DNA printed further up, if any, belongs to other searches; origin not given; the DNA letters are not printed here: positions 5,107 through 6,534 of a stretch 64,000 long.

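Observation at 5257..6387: Unusual domain fusion: YjeF-N (NAD(P)HX epimerase) joined to DUF523 rather than the usual YjeF-C dehydratase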

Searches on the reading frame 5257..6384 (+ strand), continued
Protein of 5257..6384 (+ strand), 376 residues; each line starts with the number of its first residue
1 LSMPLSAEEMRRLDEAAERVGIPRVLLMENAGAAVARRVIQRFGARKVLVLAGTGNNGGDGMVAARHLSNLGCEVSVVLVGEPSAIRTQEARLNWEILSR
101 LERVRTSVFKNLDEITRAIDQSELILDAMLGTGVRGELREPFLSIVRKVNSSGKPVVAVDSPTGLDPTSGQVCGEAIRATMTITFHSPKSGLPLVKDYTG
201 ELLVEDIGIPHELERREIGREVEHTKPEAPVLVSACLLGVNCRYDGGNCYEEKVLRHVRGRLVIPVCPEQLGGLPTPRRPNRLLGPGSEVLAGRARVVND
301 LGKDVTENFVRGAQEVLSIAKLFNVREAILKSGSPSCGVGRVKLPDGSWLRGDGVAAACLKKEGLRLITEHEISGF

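Call 18: find_related_loci(query=A1, collection=genome_contigs, flank=10000)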
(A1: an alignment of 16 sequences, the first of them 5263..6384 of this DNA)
Query A1 (374 aa) in genome_contigs; peptide patterns used: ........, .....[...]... (x = any residue, [..] = any of these).
600 stretches matched a pattern (row limit reached: there are more); 592 encode a relative of the query (tblastn E <= 1e-3); the best 80 are kept; 80 distinct loci.
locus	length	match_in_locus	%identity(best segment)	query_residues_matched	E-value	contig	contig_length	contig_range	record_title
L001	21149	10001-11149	52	3-371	8e-121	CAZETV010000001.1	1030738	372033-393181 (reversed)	MAG TPA_asm: Candidatus Hadarchaeota archaeon isolate binchicken_co294_43 genome assembly, contig: NODE_2_length_1030738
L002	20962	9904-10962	54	1-365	7e-109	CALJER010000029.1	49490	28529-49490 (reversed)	MAG: uncultured archaeon isolate S1_Bin_METABAT__384_1 genome assembly, contig: c_000001603445, whole genome shotgun seq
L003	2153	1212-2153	56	3-315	1e-109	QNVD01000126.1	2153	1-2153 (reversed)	MAG: Hadesarchaea archaeon isolate WYZ-LMO6 Hadesarchaea_archaeon_WYZ-LMO6_contig-126, whole genome shotgun sequence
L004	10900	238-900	48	1-215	8e-63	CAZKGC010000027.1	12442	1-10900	MAG TPA_asm: Candidatus Hadarchaeota archaeon isolate binchicken_co395_48 genome assembly, contig: NODE_1443_length_1244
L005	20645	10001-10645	47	3-212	1e-57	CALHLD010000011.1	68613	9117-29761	MAG: uncultured archaeon isolate S1_Bin_METABAT__236_1 genome assembly, contig: c_000003081752, whole genome shotgun seq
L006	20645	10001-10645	47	3-212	5e-58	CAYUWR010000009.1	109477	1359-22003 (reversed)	MAG TPA_asm: uncultured Nitrososphaeria archaeon isolate SRP231805_co4_125 genome assembly, contig: k141_209262, whole g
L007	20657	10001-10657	47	3-212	9e-58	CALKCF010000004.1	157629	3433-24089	MAG: uncultured archaeon isolate S1_Bin_METABAT__43_1 genome assembly, contig: c_000000288265, whole genome shotgun sequ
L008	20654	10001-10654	40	3-212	5e-53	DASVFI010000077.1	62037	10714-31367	MAG TPA_asm: Nitrososphaeraceae archaeon isolate SMAG_U2085 k141_1107490, whole genome shotgun sequence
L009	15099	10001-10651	43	3-212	7e-53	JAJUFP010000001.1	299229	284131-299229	MAG: Nitrososphaera sp. isolate bin14 k141_150218_length_299229_cov_39.6985, whole genome shotgun sequence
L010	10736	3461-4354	36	5-282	2e-52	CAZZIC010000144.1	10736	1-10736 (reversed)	MAG TPA_asm: uncultured archaeon isolate binchicken_co8_354 genome assembly, contig: NODE_11790_length_10736_cov_18.5255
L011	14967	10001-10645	45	3-212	2e-52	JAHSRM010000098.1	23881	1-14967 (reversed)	MAG: Candidatus Benthortus lauensis isolate T2-175 k151_235691, whole genome shotgun sequence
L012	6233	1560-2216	42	2-213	2e-51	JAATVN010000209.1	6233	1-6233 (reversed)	Nitrososphaerales archaeon TH5888 k141_64065659, whole genome shotgun sequence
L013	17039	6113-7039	38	3-286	4e-50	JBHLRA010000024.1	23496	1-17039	MAG: Candidatus Thorarchaeota archaeon isolate QM1B.7 QM1B.7@6742, whole genome shotgun sequence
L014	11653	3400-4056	39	2-213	2e-49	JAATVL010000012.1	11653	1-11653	Nitrososphaerales archaeon TH703 k141_2688797.0, whole genome shotgun sequence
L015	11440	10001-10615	48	3-213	2e-48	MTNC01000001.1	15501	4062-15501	MAG: Archaeoglobus sp. JdFR-41 JGI24020J35080_1001096, whole genome shotgun sequence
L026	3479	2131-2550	54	228-368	5e-41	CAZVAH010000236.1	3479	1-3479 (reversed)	MAG TPA_asm: uncultured Bacteriovoracaceae bacterium isolate SRP068000_co4_477 genome assembly, contig: NODE_64093_lengt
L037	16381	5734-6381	39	1-207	1e-39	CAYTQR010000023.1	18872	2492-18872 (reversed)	MAG TPA_asm: uncultured Planctomycetaceae bacterium isolate SRP068000_co1_621 genome assembly, contig: NODE_4158_length_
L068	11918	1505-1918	53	229-366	1e-35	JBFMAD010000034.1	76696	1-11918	MAG: Planctomycetota bacterium isolate MAG129 MAG129_34, whole genome shotgun sequence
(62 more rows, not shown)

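Call 24: find_encoding_contigs(protein=P0001, flank=10000, max_places=3)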
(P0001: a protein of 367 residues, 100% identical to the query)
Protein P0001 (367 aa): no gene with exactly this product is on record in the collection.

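Call 25: find_encoding_contigs(protein=P0002, flank=8000, max_places=3)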
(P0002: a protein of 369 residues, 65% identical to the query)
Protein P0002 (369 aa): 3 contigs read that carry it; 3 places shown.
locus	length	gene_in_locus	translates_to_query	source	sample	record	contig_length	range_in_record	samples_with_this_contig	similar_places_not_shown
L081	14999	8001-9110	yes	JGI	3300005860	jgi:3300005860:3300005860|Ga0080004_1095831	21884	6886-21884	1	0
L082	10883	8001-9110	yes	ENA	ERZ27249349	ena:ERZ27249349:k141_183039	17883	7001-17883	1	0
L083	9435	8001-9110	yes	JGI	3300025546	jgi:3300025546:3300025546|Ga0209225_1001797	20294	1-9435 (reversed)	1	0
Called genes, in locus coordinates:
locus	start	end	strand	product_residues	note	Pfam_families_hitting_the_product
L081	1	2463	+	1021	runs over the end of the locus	PF07705:CARDB (faint), PF00754:F5_F8_type_C, PF22633:F5_F8_type_C_2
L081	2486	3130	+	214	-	-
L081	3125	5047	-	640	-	PF07705:CARDB (faint)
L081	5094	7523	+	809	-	PF03176:MMPL, PF02355:SecD_SecF_C (faint), PF02460:Patched, PF12349:Sterol-sensing, PF00873:ACR_tran (weak), PF03176:MMPL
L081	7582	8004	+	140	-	PF04343:DUF488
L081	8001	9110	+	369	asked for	PF03853:YjeF_N, PF04463:2-thiour_desulf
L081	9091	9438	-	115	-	PF13635:DUF4143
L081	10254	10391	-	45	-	-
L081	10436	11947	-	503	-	PF22848:ASD1_dom, PF06964:Alpha-L-AF_C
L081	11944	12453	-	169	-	PF02585:PIG-L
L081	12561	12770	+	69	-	-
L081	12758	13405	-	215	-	PF02811:PHP, PF13263:PHP_C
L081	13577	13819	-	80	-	-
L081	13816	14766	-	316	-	PF01609:DDE_Tnp_1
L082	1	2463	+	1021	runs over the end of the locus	PF07705:CARDB (faint), PF00754:F5_F8_type_C, PF22633:F5_F8_type_C_2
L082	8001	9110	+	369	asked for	PF03853:YjeF_N, PF04463:2-thiour_desulf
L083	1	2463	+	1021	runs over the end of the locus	PF07705:CARDB (faint), PF00754:F5_F8_type_C, PF22633:F5_F8_type_C_2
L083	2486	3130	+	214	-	-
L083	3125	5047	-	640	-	PF07705:CARDB (faint)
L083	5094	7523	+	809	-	PF03176:MMPL, PF02355:SecD_SecF_C (faint), PF02460:Patched, PF12349:Sterol-sensing, PF00873:ACR_tran (weak), PF03176:MMPL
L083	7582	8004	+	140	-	PF04343:DUF488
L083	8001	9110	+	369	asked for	PF03853:YjeF_N, PF04463:2-thiour_desulf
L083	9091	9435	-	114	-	?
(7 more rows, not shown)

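Call 26: find_encoding_contigs(protein=P0032, flank=8000, max_places=4)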
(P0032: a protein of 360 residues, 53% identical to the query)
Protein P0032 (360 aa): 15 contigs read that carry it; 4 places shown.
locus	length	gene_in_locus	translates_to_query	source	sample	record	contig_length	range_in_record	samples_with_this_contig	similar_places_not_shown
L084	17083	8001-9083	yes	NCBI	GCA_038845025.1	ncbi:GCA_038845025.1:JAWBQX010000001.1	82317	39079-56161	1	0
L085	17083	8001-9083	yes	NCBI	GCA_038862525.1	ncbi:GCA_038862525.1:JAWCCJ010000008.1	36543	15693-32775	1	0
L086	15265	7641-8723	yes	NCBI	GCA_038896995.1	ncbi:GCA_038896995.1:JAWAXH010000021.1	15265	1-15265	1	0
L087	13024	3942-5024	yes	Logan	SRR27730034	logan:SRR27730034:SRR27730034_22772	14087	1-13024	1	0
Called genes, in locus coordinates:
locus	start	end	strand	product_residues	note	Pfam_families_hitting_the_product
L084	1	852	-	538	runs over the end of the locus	PF01979:Amidohydro_1 (faint), PF07969:Amidohydro_3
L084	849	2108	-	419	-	-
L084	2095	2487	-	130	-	PF01568:Molydop_binding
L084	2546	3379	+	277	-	PF01993:MTD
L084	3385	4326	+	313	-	PF00288:GHMP_kinases_N, PF08544:GHMP_kinases_C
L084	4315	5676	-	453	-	PF00083:Sugar_tr, PF07690:MFS_1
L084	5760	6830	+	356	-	PF04422:FrhB_FdhB_N, PF04432:FrhB_FdhB_C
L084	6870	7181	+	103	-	PF01910:Thiamine_BP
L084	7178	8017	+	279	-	PF01937:ARMT1-like_dom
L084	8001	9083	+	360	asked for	PF03853:YjeF_N, PF04463:2-thiour_desulf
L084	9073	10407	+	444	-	PF01134:GIDA (faint), PF01266:DAO (faint), PF03486:HI0933_like (faint), PF05834:Lycopene_cycl (faint), PF07992:Pyr_redox_2, PF13738:Pyr_redox_3, PF00070:Pyr_redox, PF02852:Pyr_redox_dim, +3 more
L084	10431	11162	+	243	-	PF00005:ABC_tran, PF13304:AAA_21 (faint)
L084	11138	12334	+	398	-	PF01458:SUFBD_core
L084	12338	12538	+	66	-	PF02597:ThiS, PF21965:SAMP2 (weak)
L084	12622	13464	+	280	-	PF00733:Asn_synthase (weak), PF01171:ATP_bind_3, PF03054:tRNA_Me_trans (weak)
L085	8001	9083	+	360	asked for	PF03853:YjeF_N, PF04463:2-thiour_desulf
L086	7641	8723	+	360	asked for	PF03853:YjeF_N, PF04463:2-thiour_desulf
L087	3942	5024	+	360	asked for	PF03853:YjeF_N, PF04463:2-thiour_desulf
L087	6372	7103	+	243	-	PF00005:ABC_tran, PF13304:AAA_21 (faint)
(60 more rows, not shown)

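Call 30: find_encoding_contigs(protein=P0024, flank=8000, max_places=2)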
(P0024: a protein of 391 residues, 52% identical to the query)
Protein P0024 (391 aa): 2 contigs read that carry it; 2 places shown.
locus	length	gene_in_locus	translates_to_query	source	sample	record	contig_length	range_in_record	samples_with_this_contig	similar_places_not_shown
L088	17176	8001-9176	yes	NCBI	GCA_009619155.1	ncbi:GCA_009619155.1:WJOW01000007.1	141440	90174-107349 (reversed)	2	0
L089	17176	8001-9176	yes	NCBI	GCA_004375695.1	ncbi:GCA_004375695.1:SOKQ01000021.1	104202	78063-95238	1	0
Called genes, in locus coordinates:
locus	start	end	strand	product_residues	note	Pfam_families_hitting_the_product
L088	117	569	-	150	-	-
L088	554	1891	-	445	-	-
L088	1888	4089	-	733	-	PF00437:T2SSE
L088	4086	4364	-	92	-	-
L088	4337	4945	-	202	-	-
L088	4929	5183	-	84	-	-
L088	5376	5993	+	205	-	PF01325:Fe_dep_repress, PF02742:Fe_dep_repr_C, PF04023:FeoA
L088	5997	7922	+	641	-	PF01926:MMR_HSR1, PF02421:FeoB_N, PF17910:FeoB_Cyto, PF07670:Gate, PF07664:FeoB_C, PF07670:Gate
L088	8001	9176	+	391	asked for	PF03853:YjeF_N, PF04463:2-thiour_desulf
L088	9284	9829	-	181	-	PF01862:PvlArgDC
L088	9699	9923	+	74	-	-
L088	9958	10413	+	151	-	PF01325:Fe_dep_repress, PF02742:Fe_dep_repr_C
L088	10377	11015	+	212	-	-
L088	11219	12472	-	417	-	PF00549:Ligase_CoA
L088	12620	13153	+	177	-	PF03479:PCC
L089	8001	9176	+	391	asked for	PF03853:YjeF_N, PF04463:2-thiour_desulf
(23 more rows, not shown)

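Call 31: find_encoding_contigs(protein=P0058, flank=8000, max_places=2)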
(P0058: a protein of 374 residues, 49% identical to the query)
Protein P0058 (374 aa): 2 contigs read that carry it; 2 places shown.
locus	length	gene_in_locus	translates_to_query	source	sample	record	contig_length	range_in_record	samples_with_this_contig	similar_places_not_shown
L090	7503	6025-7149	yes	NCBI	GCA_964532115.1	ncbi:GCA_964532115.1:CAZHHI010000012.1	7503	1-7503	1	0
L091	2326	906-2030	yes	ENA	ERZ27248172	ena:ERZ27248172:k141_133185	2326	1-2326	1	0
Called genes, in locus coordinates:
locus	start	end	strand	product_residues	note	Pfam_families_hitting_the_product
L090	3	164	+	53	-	?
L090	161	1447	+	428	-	PF00374:NiFeSe_Hases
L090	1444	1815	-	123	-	-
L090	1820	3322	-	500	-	-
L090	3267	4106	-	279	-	PF14697:Fer4_21 (faint), PF12801:Fer4_5, PF12838:Fer4_7 (weak), PF13746:Fer4_18 (weak), PF00037:Fer4 (weak), PF13237:Fer4_10 (weak), PF13187:Fer4_9 (weak), PF00037:Fer4 (weak), +6 more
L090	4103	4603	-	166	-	PF00085:Thioredoxin, PF00462:Glutaredoxin (weak), PF13192:Thioredoxin_3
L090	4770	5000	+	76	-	PF01037:AsnC_trans_reg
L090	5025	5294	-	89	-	PF16325:Peptidase_U32_C (weak), PF03144:GTP_EFTU_D2 (weak)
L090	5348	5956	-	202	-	-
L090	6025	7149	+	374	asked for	PF03853:YjeF_N, PF04463:2-thiour_desulf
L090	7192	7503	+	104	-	?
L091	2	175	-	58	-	?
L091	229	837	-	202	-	-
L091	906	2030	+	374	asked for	PF03853:YjeF_N, PF04463:2-thiour_desulf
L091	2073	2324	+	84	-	?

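Call 32: find_encoding_contigs(protein=P0064, flank=8000, max_places=2)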
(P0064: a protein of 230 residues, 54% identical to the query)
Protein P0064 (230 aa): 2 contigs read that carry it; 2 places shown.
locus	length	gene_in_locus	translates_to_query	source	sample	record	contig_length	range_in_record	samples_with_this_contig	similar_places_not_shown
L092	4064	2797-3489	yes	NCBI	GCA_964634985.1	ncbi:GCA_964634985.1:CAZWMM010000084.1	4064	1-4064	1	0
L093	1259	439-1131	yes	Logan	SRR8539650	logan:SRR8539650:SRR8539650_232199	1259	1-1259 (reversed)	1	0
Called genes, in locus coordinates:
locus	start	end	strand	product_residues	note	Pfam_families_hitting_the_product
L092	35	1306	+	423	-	PF27229:SSO2105_N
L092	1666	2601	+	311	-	PF02661:Fic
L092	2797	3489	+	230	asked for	PF03853:YjeF_N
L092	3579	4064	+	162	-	?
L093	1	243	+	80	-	?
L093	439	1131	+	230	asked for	PF03853:YjeF_N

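Call 35: search_protein_representatives(protein=window:5263-6384:+)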
Query: 374 residues. Proteins with E-value up to 0.001 (for the whole library): 31069; up to 1e-10: 16668; up to 1e-30: 827. The best 150 are listed.
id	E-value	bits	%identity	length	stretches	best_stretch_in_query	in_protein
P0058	5.4e-97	341.9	53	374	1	3-357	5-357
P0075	1.0e-59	219.3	55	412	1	5-214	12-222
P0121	7.7e-57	209.8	53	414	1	8-212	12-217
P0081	7.6e-55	203.2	48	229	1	4-211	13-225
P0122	2.6e-54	201.5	50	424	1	3-212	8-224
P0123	6.1e-54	200.3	40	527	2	3-229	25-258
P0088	1.1e-53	199.5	51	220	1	2-210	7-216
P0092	3.5e-53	197.8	49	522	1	3-213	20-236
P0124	1.4e-51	192.5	50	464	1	5-206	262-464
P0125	4.1e-51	191.0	45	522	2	4-212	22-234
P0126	1.5e-50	189.1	48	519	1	4-212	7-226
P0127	1.5e-50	189.1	45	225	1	3-212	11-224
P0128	2.0e-50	188.7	49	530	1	3-212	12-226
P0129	2.2e-49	185.3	47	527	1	3-214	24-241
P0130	2.8e-49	184.9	52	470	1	25-212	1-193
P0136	3.3e-48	181.4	44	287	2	229-372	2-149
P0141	3.2e-47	178.2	44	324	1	4-211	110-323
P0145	2.0e-46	175.5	46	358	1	5-214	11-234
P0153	5.0e-45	170.9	41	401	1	2-230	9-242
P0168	2.5e-42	162.1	45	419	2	2-211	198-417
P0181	6.7e-41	157.4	41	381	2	2-210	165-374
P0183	7.3e-41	157.2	37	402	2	1-209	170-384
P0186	1.1e-40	156.7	39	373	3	3-210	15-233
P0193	5.1e-40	154.5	37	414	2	3-212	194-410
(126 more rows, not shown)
